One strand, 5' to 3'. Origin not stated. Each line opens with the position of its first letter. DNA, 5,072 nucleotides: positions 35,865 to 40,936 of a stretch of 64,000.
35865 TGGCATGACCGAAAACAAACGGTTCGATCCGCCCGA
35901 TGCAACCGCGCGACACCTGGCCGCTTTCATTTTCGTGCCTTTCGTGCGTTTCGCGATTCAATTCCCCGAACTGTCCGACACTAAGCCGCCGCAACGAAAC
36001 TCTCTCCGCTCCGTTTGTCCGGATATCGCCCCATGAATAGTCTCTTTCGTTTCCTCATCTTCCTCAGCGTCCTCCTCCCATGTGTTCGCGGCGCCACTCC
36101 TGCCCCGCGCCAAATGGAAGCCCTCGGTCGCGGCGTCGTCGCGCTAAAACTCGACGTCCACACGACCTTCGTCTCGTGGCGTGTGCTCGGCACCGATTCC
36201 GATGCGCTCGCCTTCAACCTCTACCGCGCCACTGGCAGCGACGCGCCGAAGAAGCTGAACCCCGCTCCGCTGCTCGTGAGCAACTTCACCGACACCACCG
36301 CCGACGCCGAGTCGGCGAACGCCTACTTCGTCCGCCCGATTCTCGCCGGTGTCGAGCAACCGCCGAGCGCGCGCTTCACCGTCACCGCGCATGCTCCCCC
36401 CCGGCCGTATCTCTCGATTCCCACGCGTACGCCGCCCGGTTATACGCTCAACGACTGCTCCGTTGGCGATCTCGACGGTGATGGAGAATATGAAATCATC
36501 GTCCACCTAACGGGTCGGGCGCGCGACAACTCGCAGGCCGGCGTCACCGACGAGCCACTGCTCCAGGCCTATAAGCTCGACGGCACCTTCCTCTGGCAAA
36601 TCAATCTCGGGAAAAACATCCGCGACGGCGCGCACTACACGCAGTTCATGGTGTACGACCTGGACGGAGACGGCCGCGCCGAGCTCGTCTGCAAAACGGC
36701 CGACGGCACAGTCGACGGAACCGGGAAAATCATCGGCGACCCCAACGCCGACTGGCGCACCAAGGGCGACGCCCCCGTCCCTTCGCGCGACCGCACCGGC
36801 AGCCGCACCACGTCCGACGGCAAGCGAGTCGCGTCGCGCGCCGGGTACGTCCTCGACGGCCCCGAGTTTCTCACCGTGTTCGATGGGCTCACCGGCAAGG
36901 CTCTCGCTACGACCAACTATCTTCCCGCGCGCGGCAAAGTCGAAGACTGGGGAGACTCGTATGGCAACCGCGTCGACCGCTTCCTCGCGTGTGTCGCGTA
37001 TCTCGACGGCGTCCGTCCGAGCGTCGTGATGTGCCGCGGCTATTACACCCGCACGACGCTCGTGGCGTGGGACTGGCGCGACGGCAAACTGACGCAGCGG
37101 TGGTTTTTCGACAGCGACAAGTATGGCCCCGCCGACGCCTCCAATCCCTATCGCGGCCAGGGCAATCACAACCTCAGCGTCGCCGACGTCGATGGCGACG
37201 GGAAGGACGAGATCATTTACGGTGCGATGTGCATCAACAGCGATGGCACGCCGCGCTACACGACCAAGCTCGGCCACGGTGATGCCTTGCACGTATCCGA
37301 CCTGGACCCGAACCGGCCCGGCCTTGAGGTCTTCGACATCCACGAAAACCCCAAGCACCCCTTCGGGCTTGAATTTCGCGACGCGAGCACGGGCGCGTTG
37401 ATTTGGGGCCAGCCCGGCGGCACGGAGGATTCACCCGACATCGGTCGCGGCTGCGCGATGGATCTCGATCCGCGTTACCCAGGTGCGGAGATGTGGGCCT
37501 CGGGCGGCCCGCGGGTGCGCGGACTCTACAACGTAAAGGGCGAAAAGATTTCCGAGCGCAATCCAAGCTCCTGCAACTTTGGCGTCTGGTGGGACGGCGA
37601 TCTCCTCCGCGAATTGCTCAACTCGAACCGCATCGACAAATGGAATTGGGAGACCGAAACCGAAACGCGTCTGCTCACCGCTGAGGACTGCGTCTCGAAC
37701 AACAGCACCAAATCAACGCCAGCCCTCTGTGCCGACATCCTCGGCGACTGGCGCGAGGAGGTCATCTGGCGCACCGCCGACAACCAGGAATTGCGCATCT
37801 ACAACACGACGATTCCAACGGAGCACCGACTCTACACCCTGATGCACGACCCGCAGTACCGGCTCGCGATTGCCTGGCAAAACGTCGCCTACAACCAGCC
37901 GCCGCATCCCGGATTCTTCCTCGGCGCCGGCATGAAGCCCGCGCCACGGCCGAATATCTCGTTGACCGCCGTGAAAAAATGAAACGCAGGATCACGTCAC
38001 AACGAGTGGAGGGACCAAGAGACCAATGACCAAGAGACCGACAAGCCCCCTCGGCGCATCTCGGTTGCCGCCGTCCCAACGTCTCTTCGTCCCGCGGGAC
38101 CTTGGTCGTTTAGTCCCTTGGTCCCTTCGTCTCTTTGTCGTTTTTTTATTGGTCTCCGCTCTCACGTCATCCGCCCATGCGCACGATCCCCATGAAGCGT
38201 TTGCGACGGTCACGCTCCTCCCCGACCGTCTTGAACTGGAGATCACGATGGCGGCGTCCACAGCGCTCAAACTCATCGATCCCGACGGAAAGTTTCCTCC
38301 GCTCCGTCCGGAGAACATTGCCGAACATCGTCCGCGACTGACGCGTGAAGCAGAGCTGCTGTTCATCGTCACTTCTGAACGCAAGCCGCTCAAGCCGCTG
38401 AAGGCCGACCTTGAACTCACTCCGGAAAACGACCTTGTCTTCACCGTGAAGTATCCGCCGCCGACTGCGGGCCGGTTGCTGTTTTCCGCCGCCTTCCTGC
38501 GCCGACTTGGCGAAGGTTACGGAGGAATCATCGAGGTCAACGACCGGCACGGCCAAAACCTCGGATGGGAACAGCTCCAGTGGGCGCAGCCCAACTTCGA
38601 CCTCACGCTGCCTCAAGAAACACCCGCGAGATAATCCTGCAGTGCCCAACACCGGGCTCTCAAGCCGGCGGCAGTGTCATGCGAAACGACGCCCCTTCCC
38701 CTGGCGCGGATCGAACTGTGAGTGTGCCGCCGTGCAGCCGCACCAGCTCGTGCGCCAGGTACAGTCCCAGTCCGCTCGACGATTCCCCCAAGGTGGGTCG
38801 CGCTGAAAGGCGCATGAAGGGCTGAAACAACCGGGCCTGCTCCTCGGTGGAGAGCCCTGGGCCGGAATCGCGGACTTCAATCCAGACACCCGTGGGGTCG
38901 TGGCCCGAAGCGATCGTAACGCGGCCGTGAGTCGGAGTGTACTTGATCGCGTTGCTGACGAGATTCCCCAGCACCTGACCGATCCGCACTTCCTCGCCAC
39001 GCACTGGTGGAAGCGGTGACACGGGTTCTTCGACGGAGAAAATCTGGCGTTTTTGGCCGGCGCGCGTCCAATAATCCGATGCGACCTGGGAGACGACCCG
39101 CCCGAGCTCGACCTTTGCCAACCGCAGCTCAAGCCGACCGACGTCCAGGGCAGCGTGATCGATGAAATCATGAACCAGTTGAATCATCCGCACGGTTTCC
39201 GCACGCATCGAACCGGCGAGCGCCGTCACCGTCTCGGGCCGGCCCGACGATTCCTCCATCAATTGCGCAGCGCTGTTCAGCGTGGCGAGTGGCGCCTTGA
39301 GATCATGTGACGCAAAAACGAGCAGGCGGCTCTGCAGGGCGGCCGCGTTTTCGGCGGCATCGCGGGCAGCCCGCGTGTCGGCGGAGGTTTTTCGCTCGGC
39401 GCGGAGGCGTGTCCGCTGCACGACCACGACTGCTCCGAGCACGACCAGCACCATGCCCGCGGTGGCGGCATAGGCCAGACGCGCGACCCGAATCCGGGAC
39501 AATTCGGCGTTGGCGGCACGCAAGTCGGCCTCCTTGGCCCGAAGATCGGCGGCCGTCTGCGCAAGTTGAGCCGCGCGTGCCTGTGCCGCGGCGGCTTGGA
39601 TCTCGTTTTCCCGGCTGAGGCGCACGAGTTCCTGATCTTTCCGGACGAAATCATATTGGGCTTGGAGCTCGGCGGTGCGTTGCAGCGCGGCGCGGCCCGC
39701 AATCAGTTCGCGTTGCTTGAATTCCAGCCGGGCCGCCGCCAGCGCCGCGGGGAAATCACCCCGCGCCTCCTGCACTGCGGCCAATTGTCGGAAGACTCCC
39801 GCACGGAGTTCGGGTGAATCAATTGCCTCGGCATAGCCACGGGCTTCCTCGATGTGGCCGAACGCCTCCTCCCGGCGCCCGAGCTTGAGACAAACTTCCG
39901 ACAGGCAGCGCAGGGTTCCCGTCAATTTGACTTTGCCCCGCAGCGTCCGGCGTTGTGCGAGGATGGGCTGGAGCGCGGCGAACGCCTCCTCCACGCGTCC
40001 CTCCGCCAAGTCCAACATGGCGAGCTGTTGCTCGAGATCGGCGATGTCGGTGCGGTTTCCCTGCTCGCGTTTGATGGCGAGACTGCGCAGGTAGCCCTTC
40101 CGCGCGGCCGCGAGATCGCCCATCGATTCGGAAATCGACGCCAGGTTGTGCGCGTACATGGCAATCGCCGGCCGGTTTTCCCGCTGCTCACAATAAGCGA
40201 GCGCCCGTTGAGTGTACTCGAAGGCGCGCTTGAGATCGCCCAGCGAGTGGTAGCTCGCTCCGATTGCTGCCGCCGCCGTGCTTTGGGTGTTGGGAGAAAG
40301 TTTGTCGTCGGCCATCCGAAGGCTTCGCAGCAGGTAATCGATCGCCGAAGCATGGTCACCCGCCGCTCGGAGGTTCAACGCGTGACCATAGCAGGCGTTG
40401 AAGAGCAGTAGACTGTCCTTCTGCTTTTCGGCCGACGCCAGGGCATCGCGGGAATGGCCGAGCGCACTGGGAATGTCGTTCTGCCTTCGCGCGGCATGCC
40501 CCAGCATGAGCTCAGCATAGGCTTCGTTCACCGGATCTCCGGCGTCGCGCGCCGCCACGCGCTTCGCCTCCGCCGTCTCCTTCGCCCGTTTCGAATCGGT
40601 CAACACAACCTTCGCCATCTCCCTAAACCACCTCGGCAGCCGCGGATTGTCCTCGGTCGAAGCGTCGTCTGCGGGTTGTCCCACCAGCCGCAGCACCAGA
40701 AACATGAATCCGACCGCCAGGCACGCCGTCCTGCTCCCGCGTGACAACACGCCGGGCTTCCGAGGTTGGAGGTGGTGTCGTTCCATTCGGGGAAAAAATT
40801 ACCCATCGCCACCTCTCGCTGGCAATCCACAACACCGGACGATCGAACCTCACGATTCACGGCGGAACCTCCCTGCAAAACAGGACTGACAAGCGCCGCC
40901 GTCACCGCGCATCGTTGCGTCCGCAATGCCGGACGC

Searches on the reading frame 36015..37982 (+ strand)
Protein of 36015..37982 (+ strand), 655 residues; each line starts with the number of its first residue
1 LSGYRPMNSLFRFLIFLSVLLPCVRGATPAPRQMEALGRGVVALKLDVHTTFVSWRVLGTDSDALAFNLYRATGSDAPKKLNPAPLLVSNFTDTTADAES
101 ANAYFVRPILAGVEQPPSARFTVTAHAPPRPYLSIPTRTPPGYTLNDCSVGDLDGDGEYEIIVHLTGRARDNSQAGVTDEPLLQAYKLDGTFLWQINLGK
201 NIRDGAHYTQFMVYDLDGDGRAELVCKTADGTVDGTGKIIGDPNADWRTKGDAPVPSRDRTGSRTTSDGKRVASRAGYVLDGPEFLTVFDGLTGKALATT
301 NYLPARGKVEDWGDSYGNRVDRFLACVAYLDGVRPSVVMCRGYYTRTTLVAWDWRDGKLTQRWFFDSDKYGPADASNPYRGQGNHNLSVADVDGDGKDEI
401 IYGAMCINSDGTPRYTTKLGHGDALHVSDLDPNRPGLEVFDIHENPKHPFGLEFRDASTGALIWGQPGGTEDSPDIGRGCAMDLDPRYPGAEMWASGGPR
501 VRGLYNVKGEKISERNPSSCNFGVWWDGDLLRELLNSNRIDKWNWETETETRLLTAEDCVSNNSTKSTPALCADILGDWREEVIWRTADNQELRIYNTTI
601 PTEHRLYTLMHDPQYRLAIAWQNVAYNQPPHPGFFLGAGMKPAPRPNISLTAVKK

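Call 8: search_protein_families(library=pfam, proteins=[window:36015-37982:+], max_evalue=0.001)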
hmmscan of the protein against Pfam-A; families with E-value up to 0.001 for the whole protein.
window:36015-37982:+ (655 aa): 5 families
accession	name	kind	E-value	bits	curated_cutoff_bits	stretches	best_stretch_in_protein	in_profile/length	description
PF21348.3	RGL11_C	-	1.5e-233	776.4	27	1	142-646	21-490/490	Rhamnogalacturonan lyase family 11, C-terminal domain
PF18370.7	RGI_lyase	-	1.2e-17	64.5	27.8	1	32-123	1-85/86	Rhamnogalacturonan I lyases beta-sheet domain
PF13517.12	FG-GAP_3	-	1.1e-11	45.5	26.9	0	369-401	28-60/61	FG-GAP-like repeat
PF01839.29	FG-GAP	-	1.1e-11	44.8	22.1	1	386-404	4-22/37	FG-GAP repeat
PF25292.1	Beta-prop_CGLA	-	5.9e-07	29.7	26.8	0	183-233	11-56/316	Lambda-carrageenase beta-propeller domain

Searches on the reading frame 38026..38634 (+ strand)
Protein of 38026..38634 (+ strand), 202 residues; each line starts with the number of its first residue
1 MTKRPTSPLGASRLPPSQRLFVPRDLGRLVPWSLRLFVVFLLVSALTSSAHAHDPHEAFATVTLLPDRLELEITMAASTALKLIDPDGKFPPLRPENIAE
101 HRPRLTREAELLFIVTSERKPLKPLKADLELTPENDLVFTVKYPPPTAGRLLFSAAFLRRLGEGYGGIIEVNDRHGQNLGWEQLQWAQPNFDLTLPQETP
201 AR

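Call 8: search_protein_families(library=pfam, proteins=[window:38026-38634:+], max_evalue=0.001)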
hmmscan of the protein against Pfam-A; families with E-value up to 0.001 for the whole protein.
window:38026-38634:+ (202 aa): 0 families

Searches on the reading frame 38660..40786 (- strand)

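Call 7: search_protein_families(library=pfam, proteins=[window:38660-40786:-], max_evalue=0.001)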
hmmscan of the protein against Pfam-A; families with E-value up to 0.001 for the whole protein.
window:38660-40786:- (708 aa): 7 families
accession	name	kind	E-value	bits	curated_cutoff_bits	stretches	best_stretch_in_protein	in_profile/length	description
PF02518.31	HATPase_c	-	5.9e-27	94.7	26.4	1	598-707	2-109/111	Histidine kinase-, DNA gyrase B-, and HSP90-like ATPase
PF13424.12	TPR_12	-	4.2e-18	65.8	30.1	3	170-241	2-77/77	Tetratricopeptide repeat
PF17874.7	TPR_MalT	-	1.1e-07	31.9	45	1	96-273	8-185/336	MalT-like TPR region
PF00512.31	HisKA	-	2.9e-07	30.9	26.9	1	486-546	3-62/66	His Kinase A (phospho-acceptor) domain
PF13176.12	TPR_7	-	2.6e-05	24.4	27.9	0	213-245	3-35/36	Tetratricopeptide repeat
PF13581.12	HATPase_c_2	-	0.00022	21.7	27.4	1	605-684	35-111/127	Histidine kinase-like ATPase domain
PF13181.12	TPR_8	-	0.00031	21.1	25.7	0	174-198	6-30/34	Tetratricopeptide repeat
